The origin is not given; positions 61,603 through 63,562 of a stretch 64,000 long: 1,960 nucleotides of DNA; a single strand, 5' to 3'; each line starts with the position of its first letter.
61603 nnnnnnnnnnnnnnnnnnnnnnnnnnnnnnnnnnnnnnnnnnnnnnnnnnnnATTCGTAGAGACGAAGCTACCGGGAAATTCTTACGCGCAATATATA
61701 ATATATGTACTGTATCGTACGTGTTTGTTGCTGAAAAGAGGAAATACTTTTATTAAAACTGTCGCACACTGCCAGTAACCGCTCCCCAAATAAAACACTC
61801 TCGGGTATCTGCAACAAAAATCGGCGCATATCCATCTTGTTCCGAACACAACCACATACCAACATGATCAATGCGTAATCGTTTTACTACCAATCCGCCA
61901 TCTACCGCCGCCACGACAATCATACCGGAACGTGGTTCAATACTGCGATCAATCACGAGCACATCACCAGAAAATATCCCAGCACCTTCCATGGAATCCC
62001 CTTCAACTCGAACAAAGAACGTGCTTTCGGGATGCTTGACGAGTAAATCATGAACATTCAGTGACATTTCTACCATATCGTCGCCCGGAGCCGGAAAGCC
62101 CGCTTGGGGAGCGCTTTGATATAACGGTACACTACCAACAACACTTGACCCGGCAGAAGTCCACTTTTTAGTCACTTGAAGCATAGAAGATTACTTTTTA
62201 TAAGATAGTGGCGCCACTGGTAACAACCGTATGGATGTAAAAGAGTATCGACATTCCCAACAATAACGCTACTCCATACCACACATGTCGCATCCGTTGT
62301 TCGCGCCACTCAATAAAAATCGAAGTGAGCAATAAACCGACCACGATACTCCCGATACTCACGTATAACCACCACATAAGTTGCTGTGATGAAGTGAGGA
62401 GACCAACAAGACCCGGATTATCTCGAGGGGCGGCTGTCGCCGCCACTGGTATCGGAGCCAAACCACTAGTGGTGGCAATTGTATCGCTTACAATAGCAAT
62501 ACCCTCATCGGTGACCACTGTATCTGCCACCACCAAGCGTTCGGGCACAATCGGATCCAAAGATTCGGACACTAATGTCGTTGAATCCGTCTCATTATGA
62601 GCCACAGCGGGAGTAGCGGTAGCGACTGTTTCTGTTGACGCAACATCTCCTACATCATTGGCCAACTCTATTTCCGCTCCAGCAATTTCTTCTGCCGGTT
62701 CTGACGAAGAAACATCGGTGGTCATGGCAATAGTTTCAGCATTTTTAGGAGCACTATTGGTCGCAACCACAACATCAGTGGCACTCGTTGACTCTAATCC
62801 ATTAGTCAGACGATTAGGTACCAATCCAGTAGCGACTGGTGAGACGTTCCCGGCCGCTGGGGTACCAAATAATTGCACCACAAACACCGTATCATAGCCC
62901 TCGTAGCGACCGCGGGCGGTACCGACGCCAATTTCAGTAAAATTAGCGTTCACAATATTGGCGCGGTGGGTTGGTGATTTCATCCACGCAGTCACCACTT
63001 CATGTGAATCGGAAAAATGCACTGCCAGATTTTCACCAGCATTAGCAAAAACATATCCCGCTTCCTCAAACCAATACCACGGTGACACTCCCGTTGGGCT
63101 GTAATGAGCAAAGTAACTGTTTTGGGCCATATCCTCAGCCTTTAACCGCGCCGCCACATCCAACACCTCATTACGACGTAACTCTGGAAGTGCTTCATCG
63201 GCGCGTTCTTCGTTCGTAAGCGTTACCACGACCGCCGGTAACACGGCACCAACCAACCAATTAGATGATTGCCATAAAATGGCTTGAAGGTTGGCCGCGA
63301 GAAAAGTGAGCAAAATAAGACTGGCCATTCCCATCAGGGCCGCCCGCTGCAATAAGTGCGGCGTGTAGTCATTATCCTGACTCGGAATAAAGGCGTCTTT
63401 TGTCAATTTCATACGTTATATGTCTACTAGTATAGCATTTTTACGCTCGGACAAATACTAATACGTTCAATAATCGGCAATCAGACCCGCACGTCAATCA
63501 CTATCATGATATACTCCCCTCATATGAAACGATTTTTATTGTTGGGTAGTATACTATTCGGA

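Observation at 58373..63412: umuD and umuC separated by GH18 and NUDIX genes, all downstream of a CAP-domain membrane protein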

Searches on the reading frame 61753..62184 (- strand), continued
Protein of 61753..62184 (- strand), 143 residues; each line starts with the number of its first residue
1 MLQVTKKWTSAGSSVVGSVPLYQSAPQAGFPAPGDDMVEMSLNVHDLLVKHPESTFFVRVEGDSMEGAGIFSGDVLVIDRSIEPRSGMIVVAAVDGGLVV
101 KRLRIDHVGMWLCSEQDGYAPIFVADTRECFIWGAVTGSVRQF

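Call 56: search_solved_structures(query=L152:2185-2670:-, max_evalue=0.00001)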
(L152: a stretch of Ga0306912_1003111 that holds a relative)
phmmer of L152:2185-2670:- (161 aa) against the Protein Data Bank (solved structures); distinct sequences matched with E-value up to 0.00001: 10.
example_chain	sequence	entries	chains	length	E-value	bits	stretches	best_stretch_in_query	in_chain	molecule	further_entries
6d1q_B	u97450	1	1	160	6.5e-21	78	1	6-156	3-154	RNA pyrophosphohydrolase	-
6d1v_B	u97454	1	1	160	6.5e-21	78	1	6-156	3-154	RNA pyrophosphohydrolase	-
4s2w_A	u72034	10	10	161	6.6e-21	78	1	6-156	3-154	RNA pyrophosphohydrolase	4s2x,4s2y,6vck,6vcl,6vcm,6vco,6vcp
4s2v_A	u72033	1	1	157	7.2e-21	77.9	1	6-156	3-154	RNA pyrophosphohydrolase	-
6d13_B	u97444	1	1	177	9.1e-21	77.6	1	6-156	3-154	RNA pyrophosphohydrolase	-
2kdv_A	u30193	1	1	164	9.5e-21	77.5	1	6-156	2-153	RNA pyrophosphohydrolase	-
5ygu_B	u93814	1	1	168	1.1e-20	77.3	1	6-156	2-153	RNA pyrophosphohydrolase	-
6vcn_A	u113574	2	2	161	1.2e-20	77.2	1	6-156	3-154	RNA pyrophosphohydrolase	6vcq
2kdw_A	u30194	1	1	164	6.6e-20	74.7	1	6-156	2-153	RNA pyrophosphohydrolase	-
1f3y_A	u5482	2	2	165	2.5e-14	56.6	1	10-155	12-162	DIADENOSINE 5',5'''-P1,P4-TETRAPHOSPHATE HYDROLASE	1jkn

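Call 57: search_solved_structures(query=L115:2941-3369:+, max_evalue=0.001)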
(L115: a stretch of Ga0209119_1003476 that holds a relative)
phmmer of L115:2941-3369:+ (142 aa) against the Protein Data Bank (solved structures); distinct sequences matched with E-value up to 0.001: 13.
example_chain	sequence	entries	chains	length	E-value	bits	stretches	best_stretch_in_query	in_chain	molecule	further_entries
3o8s_A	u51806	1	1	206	2.8e-10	43.6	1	12-132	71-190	ADP-ribose pyrophosphatase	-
3q1p_A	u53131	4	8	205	3.4e-06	30.3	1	12-65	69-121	Phosphohydrolase (MutT/nudix family protein)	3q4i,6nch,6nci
1f3y_A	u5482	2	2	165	3.9e-06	30.2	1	6-90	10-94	DIADENOSINE 5',5'''-P1,P4-TETRAPHOSPHATE HYDROLASE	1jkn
3r03_A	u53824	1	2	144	8.1e-06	29.1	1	33-79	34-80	NUDIX hydrolase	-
5zrc_A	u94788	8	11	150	0.00011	25.5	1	31-121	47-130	Putative mutator protein MutT2/NUDIX hydrolase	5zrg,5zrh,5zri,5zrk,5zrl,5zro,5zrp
3ees_A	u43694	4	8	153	0.00016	24.9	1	33-65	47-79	Probable pyrophosphohydrolase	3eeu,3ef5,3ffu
3grn_A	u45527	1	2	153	0.00018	24.8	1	10-66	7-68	MutT related protein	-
3gwy_A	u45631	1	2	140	0.00019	24.7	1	10-63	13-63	Putative CTP pyrophosphohydrolase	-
6uuf_A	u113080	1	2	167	0.00019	24.7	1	32-128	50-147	Nudix Hydrolase, RenU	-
3hhj_A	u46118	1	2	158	0.00028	24.2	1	21-77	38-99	Mutator mutT protein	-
3smd_A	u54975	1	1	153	0.00031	24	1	8-64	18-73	MutT/NUDIX family protein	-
4hfq_A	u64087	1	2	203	0.00046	23.4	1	15-116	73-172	MutT/nudix family protein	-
2azw_A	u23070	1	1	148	0.00075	22.8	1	17-65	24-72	MutT/nudix family protein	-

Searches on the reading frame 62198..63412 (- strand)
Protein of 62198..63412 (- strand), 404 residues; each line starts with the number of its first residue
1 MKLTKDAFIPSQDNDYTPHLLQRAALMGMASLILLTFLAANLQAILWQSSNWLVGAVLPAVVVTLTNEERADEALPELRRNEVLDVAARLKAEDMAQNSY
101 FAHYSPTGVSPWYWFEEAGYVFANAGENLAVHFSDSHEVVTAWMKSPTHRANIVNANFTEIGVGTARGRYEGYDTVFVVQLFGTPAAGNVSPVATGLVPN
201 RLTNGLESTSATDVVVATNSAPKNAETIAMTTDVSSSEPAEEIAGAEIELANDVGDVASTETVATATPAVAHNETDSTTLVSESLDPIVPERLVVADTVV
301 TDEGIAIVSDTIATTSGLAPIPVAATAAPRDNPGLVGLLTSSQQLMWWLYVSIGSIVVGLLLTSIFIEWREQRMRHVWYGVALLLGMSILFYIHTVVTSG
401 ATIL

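Call 3: search_protein_families(library=pfam, proteins=[window:62198-63412:-], max_evalue=0.01)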
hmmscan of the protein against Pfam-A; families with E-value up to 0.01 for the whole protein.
window:62198-63412:- (404 aa): 1 family
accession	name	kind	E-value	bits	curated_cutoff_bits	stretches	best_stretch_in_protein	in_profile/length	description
PF00188.32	CAP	-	4.5e-19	69.9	21.1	1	64-181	2-116/117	Cysteine-rich secretory protein family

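Call 4: search_protein_families(library=ncbifam, proteins=[window:62198-63412:-], max_evalue=0.01)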
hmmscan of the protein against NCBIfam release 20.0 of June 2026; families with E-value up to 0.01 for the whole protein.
window:62198-63412:- (404 aa): 2 families
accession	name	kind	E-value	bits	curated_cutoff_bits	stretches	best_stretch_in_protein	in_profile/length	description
TIGR02909.1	spore_YkwD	subfamily_domain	2.5e-33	114.7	171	1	62-182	8-125/127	uncharacterized protein, YkwD family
NF052539.1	DivAsocLipDalA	equivalog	1.1e-13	51.4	200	1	63-165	52-154/169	divisome-associated lipoprotein DalA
